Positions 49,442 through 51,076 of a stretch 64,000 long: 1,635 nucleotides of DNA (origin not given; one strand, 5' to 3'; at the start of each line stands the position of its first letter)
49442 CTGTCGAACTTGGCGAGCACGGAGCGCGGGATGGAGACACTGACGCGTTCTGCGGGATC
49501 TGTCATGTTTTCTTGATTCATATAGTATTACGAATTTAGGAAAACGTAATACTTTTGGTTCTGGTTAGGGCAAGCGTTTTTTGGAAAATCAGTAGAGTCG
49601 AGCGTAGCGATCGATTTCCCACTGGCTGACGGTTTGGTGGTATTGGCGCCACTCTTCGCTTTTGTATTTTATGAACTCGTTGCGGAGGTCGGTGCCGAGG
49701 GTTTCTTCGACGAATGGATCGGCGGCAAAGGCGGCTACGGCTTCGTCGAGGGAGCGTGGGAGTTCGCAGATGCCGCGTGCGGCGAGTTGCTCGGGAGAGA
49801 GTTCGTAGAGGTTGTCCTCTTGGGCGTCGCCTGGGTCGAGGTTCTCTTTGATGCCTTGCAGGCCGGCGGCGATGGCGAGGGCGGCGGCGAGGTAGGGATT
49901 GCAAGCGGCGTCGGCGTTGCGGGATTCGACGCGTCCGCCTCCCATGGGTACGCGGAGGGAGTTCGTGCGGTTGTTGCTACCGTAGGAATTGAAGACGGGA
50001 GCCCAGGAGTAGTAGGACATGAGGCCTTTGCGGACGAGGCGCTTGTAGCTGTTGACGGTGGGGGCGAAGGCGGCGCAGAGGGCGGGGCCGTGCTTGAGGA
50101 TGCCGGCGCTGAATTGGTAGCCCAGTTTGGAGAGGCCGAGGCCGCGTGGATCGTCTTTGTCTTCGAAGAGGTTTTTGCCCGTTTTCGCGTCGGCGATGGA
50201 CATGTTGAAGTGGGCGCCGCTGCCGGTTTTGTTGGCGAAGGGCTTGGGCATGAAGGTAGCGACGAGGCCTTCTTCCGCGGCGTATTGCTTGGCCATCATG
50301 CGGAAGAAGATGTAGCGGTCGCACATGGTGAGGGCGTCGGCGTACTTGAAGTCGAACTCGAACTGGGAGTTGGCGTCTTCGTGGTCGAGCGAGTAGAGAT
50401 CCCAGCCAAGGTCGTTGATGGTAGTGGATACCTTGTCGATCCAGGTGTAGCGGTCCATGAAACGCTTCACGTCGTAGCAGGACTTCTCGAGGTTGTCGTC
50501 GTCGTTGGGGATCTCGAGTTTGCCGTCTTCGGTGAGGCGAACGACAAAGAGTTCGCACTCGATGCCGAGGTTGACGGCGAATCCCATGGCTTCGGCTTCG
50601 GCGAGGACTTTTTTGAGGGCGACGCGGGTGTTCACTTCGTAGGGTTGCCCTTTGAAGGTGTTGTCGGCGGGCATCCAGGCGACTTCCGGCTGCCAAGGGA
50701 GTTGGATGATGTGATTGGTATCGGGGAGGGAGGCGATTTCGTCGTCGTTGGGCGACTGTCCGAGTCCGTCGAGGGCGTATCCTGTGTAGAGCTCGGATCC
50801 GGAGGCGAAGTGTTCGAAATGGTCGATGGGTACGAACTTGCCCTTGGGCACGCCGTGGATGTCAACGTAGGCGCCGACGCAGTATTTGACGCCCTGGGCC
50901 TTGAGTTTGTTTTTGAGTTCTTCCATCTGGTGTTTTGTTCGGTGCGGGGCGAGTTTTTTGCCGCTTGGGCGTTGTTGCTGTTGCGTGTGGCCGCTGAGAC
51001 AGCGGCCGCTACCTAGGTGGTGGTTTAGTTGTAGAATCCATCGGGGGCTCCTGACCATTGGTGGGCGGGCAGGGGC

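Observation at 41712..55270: Urea/guanidine-carboxylase nitrogen-scavenging locus with extra enzymes, a protein regulator and no recognisable riboswitch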

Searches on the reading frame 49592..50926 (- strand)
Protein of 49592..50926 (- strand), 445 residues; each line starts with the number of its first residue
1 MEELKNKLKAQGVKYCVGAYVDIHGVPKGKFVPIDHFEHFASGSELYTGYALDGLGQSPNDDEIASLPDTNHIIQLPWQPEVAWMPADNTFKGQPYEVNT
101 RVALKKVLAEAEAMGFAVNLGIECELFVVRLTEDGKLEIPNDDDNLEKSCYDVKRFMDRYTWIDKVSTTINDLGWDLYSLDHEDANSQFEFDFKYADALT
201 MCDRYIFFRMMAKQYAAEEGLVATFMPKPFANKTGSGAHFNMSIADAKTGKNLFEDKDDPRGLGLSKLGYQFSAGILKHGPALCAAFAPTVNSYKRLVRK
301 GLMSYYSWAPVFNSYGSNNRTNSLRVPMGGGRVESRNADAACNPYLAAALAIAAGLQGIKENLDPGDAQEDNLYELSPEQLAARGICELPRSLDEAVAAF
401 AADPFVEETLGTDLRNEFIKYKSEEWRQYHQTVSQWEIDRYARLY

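Call 4: search_protein_families(library=pfam, proteins=[window:49592-50926:-])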
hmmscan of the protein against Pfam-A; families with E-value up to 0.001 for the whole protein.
seq(445 aa): 1 family
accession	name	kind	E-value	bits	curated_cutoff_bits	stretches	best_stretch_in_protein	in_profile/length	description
PF00120.29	Gln-synt_C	-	1.5e-94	317.3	24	1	99-441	3-344/344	Glutamine synthetase, catalytic domain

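Call 5: search_protein_families(library=ncbifam, proteins=[window:49592-50926:-])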
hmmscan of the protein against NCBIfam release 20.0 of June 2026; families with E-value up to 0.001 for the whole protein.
seq(445 aa): 5 families
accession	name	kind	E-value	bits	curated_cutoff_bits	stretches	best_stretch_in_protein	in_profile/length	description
TIGR03105.1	gln_synth_III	equivalog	3e-193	642.2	469.6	1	5-442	2-434/435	type III glutamate--ammonia ligase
TIGR00653.1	GlnA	equivalog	1.5e-88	297.6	429.15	1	3-441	2-460/462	type I glutamate--ammonia ligase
NF045547.1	GGputSyn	equivalog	3.5e-71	240.2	650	1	3-437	4-438/438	gamma-glutamylputrescine synthetase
NF007006.0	PRK09469.1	equivalog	2e-39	135.5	845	1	167-441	197-466/469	glutamate--ammonia ligase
NF041605.1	gln_syn_GlnII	equivalog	7.3e-08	31.9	500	0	172-249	159-237/333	glutamine synthetase GlnII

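Call 20: search_solved_structures(query=window:49592-50926:-, max_evalue=1e-20, show_alignments=1)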
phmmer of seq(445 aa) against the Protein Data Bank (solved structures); distinct sequences matched with E-value up to 1e-20: 37.
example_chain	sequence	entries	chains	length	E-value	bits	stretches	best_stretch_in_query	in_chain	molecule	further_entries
9qur_A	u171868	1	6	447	2.4e-121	408.9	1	2-445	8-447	Glutamate--methylamine ligase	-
7cql_A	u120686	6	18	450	1.8e-92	313.7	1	3-437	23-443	Type III glutamate--ammonia ligase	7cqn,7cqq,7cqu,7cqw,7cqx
7tdv_A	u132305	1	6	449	3.9e-72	246.7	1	2-445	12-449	Glutamine synthetase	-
7tf6_A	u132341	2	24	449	6.3e-72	246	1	3-445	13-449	Glutamine synthetase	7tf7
9y4a_A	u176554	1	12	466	7.2e-72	245.8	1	3-445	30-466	Glutamine synthetase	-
8s59_O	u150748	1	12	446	3.7e-70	240.2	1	3-443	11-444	Glutamine synthetase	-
8tfb_A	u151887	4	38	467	4.4e-70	239.9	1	3-443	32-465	Glutamine synthetase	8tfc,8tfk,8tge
8ufj_A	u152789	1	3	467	1.9e-69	237.8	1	3-443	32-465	Glutamine synthetase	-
8oow_A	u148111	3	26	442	9e-67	229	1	9-445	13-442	Glutamine synthetase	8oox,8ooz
4lnf_A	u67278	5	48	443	2.3e-65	224.3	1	2-443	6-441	Glutamine synthetase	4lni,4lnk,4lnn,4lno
4s0r_A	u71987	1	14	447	2.4e-65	224.3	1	2-443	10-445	Glutamine synthetase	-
7tfc_A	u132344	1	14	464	2.8e-65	224.1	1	2-443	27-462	Glutamine synthetase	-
7tdp_A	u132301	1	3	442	3.1e-64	220.6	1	11-445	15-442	Glutamine synthetase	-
7tfa_B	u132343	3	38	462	3.7e-64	220.4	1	11-445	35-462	Glutamine synthetase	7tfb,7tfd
7ten_A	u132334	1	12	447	3.4e-63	217.2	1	10-445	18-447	Glutamine synthetase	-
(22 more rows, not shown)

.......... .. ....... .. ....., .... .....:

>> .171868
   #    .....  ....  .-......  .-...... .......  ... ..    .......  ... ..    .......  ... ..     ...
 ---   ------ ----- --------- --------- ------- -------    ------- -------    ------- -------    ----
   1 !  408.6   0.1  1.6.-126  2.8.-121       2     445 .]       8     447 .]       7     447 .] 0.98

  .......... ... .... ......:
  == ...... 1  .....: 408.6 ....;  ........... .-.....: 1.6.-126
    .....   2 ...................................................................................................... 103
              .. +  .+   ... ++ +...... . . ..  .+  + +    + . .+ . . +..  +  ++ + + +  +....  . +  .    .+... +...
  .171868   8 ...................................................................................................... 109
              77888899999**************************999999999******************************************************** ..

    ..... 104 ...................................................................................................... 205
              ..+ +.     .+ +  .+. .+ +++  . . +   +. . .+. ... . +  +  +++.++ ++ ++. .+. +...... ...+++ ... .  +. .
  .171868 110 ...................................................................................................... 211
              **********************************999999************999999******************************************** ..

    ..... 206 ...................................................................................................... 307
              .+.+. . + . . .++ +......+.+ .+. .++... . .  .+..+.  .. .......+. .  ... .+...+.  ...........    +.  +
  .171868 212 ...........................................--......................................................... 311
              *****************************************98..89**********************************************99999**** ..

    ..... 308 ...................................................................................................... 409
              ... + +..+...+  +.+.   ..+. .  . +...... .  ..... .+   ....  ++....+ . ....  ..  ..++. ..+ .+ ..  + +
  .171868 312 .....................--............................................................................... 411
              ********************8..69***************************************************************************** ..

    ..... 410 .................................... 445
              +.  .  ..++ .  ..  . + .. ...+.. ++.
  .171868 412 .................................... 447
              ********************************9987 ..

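Call 55: search_solved_structures(query=window:49592-50926:-, max_evalue=1e-60, show_alignments=3)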
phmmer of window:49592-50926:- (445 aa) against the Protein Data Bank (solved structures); distinct sequences matched with E-value up to 1e-60: 16.
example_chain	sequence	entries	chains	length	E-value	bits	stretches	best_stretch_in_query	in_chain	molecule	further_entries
9qur_A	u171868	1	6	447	2.4e-121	408.9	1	2-445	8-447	Glutamate--methylamine ligase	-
7cql_A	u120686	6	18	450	1.8e-92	313.7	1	3-437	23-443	Type III glutamate--ammonia ligase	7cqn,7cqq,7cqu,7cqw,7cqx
7tdv_A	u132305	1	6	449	3.9e-72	246.7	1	2-445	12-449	Glutamine synthetase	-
7tf6_A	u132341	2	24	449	6.3e-72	246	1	3-445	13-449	Glutamine synthetase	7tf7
9y4a_A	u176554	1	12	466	7.2e-72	245.8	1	3-445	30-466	Glutamine synthetase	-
8s59_O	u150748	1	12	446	3.7e-70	240.2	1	3-443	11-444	Glutamine synthetase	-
8tfb_A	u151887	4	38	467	4.4e-70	239.9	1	3-443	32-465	Glutamine synthetase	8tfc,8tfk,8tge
8ufj_A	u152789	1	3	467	1.9e-69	237.8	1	3-443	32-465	Glutamine synthetase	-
8oow_A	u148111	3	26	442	9e-67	229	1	9-445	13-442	Glutamine synthetase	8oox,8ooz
4lnf_A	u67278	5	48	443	2.3e-65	224.3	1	2-443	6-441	Glutamine synthetase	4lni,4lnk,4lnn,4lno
4s0r_A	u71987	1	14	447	2.4e-65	224.3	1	2-443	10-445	Glutamine synthetase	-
7tfc_A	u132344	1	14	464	2.8e-65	224.1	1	2-443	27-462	Glutamine synthetase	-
7tdp_A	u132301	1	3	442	3.1e-64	220.6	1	11-445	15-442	Glutamine synthetase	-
7tfa_B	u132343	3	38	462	3.7e-64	220.4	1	11-445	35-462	Glutamine synthetase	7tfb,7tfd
7ten_A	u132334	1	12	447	3.4e-63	217.2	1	10-445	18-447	Glutamine synthetase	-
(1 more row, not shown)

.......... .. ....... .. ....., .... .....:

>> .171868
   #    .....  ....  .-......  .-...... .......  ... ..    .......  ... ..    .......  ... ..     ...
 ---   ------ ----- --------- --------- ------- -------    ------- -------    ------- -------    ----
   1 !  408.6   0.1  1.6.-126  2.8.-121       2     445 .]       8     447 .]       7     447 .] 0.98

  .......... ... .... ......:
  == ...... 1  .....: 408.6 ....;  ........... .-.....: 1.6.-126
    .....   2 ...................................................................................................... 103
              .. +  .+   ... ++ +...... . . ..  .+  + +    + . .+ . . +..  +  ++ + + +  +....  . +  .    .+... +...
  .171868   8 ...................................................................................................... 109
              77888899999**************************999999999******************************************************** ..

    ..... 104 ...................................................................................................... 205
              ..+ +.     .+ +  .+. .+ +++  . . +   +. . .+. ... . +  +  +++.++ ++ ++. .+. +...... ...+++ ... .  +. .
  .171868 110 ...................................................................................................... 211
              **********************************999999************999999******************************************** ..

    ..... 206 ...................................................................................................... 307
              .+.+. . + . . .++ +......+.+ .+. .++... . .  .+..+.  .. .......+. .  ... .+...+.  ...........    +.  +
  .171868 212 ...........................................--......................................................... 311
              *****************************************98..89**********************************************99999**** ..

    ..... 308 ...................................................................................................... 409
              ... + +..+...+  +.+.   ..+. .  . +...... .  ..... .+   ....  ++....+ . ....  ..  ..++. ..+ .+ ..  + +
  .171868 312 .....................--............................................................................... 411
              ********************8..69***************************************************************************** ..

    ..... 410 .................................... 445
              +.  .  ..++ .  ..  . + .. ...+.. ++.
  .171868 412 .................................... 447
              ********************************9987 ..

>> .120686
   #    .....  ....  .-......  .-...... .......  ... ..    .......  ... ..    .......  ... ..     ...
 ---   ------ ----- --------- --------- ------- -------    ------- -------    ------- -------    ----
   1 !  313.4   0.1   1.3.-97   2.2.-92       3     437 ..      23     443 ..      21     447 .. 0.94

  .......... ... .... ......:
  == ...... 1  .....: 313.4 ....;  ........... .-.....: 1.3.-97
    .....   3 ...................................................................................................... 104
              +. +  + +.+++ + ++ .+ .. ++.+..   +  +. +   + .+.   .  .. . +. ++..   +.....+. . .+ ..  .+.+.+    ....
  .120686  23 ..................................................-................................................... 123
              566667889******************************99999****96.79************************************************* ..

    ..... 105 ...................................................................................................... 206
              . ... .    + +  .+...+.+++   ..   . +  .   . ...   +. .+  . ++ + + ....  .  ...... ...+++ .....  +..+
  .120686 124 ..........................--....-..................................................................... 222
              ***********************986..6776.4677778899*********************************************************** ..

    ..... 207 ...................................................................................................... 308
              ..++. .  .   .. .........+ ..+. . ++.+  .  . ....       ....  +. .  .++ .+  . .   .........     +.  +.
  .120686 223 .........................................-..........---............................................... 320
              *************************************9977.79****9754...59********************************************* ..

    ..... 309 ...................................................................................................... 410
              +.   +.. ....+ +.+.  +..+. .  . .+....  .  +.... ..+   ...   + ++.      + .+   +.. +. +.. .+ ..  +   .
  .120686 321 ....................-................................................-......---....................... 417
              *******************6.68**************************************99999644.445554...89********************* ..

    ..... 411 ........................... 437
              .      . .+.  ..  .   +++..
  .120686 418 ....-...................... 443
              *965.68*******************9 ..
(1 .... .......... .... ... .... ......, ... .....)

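Call 101: search_protein_representatives(protein=window:49592-50926:-)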
Query: 445 residues. Proteins with E-value up to 0.001 (for the whole library): 11078; up to 1e-10: 5302; up to 1e-30: 912. The best 150 are listed.
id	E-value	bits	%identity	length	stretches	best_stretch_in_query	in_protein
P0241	1.1e-197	673.6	64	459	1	5-445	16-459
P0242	1.5e-197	673.2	33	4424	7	100-420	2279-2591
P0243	3.9e-146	503.8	49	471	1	2-445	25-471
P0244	2.3e-120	418.9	47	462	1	2-445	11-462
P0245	2.1e-114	399.2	43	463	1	2-445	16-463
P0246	1.5e-112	393.1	43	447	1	3-445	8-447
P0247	1.2e-109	383.6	50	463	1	3-344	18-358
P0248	1.5e-102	360.1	55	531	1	85-412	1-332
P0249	6.8e-102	358.0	42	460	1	3-441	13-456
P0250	1.6e-100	353.5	72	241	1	3-205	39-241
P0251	9.9e-99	347.5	40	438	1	12-442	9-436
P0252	2.2e-98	346.4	39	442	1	3-442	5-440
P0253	6.7e-98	344.8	32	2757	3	7-411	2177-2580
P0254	9.4e-97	341.0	40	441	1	3-443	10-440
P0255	4.8e-93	328.8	40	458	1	4-444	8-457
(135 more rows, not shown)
